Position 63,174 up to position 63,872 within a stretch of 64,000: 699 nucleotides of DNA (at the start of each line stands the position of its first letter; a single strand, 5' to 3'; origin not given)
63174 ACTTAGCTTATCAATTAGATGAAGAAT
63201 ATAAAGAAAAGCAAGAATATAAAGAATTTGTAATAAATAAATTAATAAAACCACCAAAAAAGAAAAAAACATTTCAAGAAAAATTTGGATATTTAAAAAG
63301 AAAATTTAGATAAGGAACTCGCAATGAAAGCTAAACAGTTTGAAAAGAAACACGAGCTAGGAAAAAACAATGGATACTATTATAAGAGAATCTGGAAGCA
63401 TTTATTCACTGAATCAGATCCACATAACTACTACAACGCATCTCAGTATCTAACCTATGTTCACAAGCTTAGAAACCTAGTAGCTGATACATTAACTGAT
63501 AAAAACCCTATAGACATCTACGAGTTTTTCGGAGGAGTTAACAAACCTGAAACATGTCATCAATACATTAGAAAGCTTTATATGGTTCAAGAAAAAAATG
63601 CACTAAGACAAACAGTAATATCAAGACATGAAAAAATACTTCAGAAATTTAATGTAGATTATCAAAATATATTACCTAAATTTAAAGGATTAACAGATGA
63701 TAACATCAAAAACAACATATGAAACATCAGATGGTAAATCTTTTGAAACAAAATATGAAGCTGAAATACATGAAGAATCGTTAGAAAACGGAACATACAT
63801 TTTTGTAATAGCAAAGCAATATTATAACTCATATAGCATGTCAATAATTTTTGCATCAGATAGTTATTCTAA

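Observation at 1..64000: Octamer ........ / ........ is over-represented several-hundred-fold across the whole window, independent of frame and strand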

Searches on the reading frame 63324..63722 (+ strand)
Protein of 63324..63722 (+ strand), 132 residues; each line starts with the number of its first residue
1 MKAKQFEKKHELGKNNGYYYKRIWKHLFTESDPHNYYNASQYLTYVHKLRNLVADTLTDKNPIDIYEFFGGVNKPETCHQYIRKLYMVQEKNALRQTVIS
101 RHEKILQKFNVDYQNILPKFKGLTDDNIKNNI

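Call 18: find_encoding_contigs(protein=window:63324-63722:+, flank=10000, max_places=6)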
Protein window:63324-63722:+ (132 aa): 13 contigs read that carry it; 2 places shown.
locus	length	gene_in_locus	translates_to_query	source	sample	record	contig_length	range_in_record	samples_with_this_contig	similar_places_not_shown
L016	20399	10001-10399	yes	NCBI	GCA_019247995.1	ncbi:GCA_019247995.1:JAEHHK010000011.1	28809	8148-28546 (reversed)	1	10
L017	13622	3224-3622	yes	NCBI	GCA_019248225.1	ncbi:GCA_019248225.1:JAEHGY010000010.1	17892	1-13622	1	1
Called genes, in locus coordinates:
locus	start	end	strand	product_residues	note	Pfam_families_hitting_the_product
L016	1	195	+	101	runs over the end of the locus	-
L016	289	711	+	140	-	-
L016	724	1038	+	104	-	-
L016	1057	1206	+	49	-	-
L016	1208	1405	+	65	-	-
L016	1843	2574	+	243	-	-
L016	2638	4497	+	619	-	-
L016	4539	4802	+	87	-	-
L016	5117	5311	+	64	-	-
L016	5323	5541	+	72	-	-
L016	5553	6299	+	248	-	-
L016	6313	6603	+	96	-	-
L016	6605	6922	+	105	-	-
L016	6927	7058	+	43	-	-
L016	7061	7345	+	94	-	-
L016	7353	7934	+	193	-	-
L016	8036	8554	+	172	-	-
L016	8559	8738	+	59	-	-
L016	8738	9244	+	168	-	PF01844:HNH (weak)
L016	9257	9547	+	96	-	-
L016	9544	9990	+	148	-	-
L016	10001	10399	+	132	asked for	-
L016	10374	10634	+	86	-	-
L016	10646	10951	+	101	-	-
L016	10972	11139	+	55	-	-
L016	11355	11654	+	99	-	-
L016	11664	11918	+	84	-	-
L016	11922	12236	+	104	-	-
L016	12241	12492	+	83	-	-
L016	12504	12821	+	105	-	-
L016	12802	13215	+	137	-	-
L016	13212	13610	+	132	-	-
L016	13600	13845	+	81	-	-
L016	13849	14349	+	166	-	-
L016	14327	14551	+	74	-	-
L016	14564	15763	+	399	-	PF00004:AAA, PF07724:AAA_2 (weak)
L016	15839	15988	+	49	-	-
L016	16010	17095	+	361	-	PF25856:MPN635_N (faint)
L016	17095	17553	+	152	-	-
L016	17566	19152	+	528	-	-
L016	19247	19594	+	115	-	-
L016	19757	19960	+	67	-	-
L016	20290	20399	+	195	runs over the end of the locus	PF05732:RepL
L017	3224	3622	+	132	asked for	-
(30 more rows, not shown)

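Call 42: search_protein_families(library=phrogs, proteins=[L016:8738-9244:+, L016:14564-15763:+, L016:16010-17095:+, L016:17566-19152:+, L016:17095-17553:+], max_evalue=0.001)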
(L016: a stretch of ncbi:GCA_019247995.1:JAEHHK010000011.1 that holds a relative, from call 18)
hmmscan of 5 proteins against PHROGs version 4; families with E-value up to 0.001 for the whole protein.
L016:8738-9244:+ (168 aa): 10 families
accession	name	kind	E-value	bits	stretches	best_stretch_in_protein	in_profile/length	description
phrog_119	-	DNA, RNA and nucleotide metabolism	4.3e-10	40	1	103-167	185-256/443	HNH endonuclease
phrog_144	-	DNA, RNA and nucleotide metabolism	5.7e-10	40.1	1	104-167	67-134/175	HNH endonuclease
phrog_8048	-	DNA, RNA and nucleotide metabolism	4.5e-07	30.3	1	105-166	160-227/273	HNH endonuclease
phrog_8446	-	DNA, RNA and nucleotide metabolism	5.2e-07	30.5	1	106-164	125-194/211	HNH endonuclease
phrog_4581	-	head and packaging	7.2e-07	29.9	1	88-167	32-110/395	terminase small subunit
phrog_589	-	DNA, RNA and nucleotide metabolism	7e-06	26.9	1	106-167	76-140/179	HNH endonuclease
phrog_333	-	DNA, RNA and nucleotide metabolism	2.6e-05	25.4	1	106-164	18-77/138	HNH endonuclease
phrog_1271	-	DNA, RNA and nucleotide metabolism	0.00015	22.3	1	105-167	250-317/361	HNH endonuclease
phrog_6050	-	DNA, RNA and nucleotide metabolism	0.00023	21.1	1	77-167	269-359/402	HNH endonuclease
phrog_5956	-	DNA, RNA and nucleotide metabolism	0.00054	20.6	1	104-167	42-109/138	HNH endonuclease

L016:14564-15763:+ (399 aa): 6 families
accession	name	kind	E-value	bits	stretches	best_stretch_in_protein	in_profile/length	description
phrog_5534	-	unknown function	7.4e-117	390.4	1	131-399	1-269/273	-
phrog_4339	-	unknown function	1e-21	78.7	1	219-378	359-505/552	-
phrog_3757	-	unknown function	2.8e-06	28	1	108-258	76-224/367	-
phrog_249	-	moron, auxiliary metabolic gene and host takeover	3.8e-06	27.5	1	97-196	80-166/380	porphyrin biosynthesis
phrog_325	-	DNA, RNA and nucleotide metabolism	2.1e-05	24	1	55-180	403-513/986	Dda-like helicase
phrog_168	-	DNA, RNA and nucleotide metabolism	2.2e-05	25.3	1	157-228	42-112/314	clamp loader of DNA polymerase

L016:16010-17095:+ (361 aa): 1 family
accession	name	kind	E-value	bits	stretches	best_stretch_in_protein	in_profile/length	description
phrog_6077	-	unknown function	2.4e-67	228.6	1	3-359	2-359/366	-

L016:17566-19152:+ (528 aa): 0 families

L016:17095-17553:+ (152 aa): 0 families

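Call 69: find_homologous_proteins(query=L016:17566-19152:+, max_evalue=1e-10)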
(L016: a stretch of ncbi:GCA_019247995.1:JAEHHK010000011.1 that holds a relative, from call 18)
Query L016:17566-19152:+ (528 aa): 71 proteins with E <= 1e-10 among 5282 candidates.
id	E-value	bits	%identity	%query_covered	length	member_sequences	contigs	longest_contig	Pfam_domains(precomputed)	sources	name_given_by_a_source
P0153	0.0e+0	1028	100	85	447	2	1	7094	-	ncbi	-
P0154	7.5e-237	806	69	100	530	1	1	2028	-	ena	-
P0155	1.1e-226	772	69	100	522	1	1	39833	-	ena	-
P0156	7.9e-225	766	69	99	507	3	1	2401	-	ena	-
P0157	3.1e-210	718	65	100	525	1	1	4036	-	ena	-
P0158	1.4e-207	709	64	100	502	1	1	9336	-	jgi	-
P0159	7.0e-206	703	64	100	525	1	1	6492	-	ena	-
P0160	1.3e-202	693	63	100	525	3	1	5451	-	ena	-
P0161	9.0e-200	683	62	100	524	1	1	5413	-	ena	-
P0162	5.4e-197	674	62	99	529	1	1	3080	-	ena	-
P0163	1.4e-194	666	61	100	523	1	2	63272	-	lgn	-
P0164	3.6e-183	629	59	100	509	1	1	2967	-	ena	-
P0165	4.5e-183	628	60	100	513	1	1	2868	-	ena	-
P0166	1.7e-181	623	60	100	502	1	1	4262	-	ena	-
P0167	3.1e-180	619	71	64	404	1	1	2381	-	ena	-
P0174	5.1e-167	575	57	100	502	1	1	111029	-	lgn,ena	-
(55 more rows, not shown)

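Call 70: find_encoding_contigs(protein=P0174, flank=10000, max_places=2)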
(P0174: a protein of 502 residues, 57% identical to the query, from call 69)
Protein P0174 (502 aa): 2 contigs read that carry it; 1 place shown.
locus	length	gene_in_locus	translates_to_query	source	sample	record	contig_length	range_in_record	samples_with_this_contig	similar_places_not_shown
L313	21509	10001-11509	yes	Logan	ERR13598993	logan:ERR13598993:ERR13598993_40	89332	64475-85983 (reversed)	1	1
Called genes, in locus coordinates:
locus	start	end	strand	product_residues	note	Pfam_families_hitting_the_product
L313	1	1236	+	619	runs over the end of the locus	-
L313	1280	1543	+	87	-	-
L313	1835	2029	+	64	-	-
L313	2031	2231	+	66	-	-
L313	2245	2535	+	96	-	-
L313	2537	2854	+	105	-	-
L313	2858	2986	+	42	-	-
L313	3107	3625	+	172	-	-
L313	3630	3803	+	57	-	-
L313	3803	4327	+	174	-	-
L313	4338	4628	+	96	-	PF27269:YonG_N (weak)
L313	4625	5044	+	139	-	-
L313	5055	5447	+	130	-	-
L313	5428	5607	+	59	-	-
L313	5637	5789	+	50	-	-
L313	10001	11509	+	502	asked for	-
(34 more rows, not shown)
